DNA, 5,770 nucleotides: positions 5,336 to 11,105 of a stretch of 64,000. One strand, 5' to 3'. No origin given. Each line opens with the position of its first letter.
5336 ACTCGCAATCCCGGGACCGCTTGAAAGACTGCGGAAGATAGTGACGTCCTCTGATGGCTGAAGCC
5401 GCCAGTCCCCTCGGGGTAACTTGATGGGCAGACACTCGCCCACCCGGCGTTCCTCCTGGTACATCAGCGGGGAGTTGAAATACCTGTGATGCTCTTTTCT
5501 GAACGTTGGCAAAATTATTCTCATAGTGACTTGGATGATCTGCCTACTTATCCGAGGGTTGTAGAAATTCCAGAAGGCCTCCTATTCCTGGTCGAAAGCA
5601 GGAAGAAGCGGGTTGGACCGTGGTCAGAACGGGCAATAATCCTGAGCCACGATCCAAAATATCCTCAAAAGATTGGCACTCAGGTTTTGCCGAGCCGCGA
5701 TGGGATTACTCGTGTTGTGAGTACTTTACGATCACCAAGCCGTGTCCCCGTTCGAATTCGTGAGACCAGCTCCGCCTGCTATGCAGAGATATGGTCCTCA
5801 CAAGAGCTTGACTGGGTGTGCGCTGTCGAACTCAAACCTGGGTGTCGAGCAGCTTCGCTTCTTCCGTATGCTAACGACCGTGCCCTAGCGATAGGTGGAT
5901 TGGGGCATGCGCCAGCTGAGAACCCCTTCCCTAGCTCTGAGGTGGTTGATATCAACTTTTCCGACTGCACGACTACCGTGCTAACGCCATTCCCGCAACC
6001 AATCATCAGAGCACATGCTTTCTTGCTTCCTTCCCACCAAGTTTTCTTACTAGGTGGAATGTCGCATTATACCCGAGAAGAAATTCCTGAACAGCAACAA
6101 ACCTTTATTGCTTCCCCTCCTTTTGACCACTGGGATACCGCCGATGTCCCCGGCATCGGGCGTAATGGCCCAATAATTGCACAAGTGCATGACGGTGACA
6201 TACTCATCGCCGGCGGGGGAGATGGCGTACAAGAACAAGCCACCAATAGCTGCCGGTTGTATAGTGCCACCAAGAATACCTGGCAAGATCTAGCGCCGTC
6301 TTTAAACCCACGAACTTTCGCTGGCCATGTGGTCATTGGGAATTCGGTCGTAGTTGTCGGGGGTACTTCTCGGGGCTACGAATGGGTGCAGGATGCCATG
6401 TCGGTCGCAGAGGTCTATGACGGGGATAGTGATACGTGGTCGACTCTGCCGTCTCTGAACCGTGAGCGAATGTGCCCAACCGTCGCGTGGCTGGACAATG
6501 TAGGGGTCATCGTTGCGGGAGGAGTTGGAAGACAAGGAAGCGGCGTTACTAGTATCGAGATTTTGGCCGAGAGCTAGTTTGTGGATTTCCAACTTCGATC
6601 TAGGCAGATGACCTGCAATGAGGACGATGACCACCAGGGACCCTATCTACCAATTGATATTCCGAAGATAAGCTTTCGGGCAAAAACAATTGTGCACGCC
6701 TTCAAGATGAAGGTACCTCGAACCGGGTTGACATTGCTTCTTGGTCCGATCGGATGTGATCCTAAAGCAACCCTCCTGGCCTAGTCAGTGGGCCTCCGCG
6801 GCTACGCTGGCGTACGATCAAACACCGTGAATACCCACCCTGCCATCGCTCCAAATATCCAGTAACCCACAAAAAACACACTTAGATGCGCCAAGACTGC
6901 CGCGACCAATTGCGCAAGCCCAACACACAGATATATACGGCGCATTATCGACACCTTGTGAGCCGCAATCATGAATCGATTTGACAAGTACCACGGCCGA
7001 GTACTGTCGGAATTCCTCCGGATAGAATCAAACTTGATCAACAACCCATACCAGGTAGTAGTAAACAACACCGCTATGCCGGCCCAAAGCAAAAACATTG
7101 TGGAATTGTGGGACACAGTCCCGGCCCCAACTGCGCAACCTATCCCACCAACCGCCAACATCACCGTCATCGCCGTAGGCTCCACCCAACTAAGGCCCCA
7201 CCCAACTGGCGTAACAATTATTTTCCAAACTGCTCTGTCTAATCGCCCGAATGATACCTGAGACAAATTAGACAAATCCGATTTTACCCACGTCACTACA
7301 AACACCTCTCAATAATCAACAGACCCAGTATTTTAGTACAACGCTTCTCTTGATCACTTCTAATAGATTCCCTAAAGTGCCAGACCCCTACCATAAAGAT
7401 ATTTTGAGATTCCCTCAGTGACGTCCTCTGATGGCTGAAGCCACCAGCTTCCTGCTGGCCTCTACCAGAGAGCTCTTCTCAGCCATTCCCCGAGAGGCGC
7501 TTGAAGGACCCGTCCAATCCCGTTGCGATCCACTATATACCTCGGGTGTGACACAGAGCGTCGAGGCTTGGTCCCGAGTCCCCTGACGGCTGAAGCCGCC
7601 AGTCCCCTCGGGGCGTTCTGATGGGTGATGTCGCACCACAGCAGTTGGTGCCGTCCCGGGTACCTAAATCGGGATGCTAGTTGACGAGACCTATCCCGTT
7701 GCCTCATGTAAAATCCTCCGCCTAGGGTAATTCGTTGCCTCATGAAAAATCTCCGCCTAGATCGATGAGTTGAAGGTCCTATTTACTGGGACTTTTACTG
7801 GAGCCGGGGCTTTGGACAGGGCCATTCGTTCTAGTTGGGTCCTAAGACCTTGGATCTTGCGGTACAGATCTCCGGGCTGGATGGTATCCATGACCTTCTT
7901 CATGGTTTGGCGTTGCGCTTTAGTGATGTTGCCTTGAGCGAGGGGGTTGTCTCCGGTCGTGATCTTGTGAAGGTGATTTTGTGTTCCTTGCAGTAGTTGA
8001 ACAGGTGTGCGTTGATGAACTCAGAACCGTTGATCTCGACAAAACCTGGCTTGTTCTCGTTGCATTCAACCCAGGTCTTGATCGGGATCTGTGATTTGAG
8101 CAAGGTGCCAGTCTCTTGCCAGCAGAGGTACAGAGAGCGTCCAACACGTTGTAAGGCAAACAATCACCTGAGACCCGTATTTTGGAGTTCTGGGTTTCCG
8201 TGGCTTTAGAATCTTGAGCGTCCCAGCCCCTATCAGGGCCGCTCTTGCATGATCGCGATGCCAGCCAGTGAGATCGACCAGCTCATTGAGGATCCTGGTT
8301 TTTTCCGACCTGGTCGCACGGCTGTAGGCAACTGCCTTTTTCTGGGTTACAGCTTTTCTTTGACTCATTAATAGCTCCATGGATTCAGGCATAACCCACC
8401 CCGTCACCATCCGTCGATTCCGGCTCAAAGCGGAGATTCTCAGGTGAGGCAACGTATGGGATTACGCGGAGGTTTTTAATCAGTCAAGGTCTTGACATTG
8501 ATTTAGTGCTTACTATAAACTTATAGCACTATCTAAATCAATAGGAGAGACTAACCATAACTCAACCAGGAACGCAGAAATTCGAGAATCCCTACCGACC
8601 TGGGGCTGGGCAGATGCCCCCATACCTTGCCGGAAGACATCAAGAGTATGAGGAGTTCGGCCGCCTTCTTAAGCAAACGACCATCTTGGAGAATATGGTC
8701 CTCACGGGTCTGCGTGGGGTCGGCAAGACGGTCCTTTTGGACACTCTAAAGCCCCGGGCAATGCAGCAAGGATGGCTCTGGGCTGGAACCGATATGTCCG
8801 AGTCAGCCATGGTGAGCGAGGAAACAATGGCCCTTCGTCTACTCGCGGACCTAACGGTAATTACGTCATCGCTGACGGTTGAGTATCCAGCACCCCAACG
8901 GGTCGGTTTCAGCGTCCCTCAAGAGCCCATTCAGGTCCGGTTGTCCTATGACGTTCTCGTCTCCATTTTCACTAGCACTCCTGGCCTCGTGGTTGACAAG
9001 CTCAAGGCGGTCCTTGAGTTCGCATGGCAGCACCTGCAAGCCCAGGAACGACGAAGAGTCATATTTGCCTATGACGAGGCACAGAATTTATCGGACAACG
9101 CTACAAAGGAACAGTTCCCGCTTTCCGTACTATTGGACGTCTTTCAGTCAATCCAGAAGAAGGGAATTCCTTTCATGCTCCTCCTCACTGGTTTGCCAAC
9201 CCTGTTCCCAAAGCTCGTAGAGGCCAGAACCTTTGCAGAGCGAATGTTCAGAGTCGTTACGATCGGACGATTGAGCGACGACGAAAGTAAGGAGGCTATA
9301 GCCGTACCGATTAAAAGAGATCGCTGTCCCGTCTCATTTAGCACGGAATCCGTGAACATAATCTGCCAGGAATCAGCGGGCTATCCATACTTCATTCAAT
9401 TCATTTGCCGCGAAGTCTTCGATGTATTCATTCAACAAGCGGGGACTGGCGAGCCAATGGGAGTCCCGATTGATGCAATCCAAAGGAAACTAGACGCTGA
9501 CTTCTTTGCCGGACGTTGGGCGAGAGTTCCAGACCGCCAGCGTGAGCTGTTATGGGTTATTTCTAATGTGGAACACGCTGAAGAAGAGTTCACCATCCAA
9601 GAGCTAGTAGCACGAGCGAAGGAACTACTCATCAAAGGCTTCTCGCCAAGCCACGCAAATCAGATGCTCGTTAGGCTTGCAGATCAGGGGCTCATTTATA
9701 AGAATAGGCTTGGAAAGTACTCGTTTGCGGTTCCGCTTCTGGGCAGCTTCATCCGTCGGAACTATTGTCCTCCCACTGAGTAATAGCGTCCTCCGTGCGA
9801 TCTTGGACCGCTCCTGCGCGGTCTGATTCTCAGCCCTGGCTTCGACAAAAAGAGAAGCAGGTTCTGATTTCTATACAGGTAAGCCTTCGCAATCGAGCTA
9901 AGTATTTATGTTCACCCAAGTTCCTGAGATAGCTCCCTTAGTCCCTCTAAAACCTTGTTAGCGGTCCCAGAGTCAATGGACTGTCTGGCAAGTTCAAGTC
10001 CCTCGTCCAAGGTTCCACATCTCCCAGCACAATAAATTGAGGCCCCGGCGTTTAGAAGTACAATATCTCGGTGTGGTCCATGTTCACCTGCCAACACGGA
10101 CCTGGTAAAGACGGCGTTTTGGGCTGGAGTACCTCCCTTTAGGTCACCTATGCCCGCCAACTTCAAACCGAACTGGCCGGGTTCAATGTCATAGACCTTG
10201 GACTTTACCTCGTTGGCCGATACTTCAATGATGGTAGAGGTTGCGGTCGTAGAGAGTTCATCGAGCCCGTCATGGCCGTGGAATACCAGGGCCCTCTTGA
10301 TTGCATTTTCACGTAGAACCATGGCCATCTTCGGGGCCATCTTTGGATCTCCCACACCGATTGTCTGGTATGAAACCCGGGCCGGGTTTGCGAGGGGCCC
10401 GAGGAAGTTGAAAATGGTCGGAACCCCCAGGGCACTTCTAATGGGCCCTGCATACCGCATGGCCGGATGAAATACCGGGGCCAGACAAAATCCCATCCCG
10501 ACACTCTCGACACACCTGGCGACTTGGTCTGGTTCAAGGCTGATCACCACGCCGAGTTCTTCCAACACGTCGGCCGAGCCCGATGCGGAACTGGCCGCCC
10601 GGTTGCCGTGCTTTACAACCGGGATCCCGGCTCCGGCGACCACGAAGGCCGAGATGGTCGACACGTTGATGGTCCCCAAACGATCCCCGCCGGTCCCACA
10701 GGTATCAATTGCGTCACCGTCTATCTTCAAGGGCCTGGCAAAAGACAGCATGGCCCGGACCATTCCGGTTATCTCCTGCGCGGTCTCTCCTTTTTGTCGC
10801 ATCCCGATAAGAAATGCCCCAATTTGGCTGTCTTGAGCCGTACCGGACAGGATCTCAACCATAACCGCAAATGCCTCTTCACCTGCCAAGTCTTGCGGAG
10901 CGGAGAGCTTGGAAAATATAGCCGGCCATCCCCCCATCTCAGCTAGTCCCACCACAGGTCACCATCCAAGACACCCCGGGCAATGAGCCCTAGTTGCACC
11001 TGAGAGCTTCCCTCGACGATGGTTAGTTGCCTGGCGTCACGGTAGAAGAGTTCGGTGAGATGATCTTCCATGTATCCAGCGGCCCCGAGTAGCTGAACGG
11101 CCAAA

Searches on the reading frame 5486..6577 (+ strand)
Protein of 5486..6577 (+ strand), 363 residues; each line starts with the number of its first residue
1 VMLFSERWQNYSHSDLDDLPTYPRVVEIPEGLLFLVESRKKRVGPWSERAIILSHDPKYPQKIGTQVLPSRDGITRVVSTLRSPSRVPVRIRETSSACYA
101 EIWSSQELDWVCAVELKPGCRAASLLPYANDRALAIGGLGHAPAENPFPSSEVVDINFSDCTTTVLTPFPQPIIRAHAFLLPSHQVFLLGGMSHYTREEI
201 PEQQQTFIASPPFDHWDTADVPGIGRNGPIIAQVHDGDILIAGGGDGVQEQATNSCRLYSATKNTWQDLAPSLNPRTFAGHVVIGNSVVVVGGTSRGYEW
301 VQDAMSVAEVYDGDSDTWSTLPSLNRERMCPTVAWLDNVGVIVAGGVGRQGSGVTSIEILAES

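Call 79: search_protein_families(library=pfam, proteins=[window:5486-6577:+], max_evalue=0.00001)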
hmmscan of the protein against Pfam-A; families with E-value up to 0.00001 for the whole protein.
window:5486-6577:+ (363 aa): 5 families
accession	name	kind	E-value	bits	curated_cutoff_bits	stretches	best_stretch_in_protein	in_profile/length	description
PF01344.31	Kelch_1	-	1.3e-14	53.8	20.1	1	275-325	1-46/46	Kelch motif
PF13964.12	Kelch_6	-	5.1e-13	49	25.3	0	275-327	1-49/50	Kelch motif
PF13415.12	Kelch_3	-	2.3e-08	34.4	22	0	285-333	1-45/48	Galactose oxidase, central domain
PF24681.1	Kelch_KLHDC2_KLHL20_DRC7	-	3.3e-08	33.5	50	1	177-325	2-148/221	KLHDC2/KLHL20/DRC7 Kelch-repeats domain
PF24981.1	Beta-prop_ATRN-LZTR1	-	4.4e-08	33.2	50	1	237-346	160-279/289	Attractin/LZTR1 beta-propeller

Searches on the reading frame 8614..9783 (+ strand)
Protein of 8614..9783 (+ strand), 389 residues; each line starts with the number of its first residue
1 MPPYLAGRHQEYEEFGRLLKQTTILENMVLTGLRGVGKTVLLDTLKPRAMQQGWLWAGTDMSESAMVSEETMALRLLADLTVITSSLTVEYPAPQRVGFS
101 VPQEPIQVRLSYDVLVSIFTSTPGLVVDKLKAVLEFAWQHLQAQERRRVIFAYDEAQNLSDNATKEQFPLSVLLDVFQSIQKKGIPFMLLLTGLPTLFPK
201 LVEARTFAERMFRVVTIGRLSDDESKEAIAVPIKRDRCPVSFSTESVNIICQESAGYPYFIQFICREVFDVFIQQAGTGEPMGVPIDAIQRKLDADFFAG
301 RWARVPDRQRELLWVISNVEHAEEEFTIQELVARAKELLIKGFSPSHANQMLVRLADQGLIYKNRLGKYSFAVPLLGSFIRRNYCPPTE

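Call 79: search_protein_families(library=pfam, proteins=[window:8614-9783:+], max_evalue=0.00001)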
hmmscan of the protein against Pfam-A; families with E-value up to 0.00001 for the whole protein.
window:8614-9783:+ (389 aa): 2 families
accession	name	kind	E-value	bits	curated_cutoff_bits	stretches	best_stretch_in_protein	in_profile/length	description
PF13191.12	AAA_16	-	1.9e-07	32.2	32.6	1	5-161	2-146/167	AAA ATPase domain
PF13401.12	AAA_22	-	4.7e-07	30.6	27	1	28-198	8-127/130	AAA domain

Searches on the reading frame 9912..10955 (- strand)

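Call 79: search_protein_families(library=pfam, proteins=[window:9912-10955:-], max_evalue=0.00001)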
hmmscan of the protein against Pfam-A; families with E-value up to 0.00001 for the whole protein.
window:9912-10955:- (347 aa): 2 families
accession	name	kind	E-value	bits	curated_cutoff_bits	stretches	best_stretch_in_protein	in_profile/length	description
PF00591.27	Glycos_transf_3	-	1.5e-84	284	27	1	80-332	2-252/253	Glycosyl transferase family, a/b domain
PF02885.22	Glycos_trans_3N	-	4.8e-19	68.3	26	1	13-73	3-63/63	Glycosyl transferase family, helical bundle domain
